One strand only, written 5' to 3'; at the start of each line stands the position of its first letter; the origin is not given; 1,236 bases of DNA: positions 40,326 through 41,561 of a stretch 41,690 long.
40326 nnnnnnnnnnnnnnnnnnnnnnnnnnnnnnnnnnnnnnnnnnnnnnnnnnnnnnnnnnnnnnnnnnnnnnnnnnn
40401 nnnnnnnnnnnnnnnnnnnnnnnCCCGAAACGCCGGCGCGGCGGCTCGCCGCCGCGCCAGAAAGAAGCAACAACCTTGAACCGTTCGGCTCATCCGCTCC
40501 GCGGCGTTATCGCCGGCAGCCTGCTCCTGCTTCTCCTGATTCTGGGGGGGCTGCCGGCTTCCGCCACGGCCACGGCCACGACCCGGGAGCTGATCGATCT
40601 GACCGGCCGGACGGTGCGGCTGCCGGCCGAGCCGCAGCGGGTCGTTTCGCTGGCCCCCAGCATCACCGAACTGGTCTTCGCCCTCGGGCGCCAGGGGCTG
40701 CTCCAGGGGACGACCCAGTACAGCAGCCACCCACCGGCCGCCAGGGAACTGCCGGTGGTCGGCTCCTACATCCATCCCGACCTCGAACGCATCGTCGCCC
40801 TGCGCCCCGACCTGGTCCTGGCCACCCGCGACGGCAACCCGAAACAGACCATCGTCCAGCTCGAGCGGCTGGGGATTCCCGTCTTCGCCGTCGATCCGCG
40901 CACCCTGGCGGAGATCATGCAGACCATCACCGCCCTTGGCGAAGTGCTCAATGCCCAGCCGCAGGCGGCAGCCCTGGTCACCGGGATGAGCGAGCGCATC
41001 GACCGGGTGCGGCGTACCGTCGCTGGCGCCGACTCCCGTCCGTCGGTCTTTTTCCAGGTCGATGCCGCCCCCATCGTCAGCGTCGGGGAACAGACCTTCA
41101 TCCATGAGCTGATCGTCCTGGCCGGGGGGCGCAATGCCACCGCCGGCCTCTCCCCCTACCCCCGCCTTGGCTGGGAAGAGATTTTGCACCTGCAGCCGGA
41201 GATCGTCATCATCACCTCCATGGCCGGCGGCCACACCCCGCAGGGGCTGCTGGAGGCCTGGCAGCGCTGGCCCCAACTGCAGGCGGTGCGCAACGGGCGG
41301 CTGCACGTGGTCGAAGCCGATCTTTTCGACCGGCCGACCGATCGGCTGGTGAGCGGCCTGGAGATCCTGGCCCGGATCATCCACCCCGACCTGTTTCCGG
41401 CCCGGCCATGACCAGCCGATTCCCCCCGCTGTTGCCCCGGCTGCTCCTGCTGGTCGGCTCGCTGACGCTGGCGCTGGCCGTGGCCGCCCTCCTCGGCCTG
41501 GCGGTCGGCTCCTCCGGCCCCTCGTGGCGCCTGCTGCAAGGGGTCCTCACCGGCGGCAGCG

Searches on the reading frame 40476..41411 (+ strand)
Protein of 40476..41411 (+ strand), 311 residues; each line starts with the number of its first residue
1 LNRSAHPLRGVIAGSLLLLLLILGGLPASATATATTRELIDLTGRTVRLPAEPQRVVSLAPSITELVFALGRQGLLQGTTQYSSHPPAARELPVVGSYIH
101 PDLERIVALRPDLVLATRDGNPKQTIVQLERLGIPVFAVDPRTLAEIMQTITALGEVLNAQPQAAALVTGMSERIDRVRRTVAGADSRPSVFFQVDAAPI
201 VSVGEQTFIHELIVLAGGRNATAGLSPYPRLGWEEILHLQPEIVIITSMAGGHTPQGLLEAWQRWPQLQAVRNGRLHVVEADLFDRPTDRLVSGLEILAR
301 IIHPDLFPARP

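Call 18: search_protein_families(library=pfam, proteins=[window:40476-41411:+], max_evalue=0.00001)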
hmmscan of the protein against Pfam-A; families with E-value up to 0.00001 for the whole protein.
window:40476-41411:+ (311 aa): 1 family
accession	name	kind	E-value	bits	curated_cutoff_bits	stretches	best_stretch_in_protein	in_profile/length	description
PF01497.23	Peripla_BP_2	-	1.7e-35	123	27.5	1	56-278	1-230/235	Periplasmic binding protein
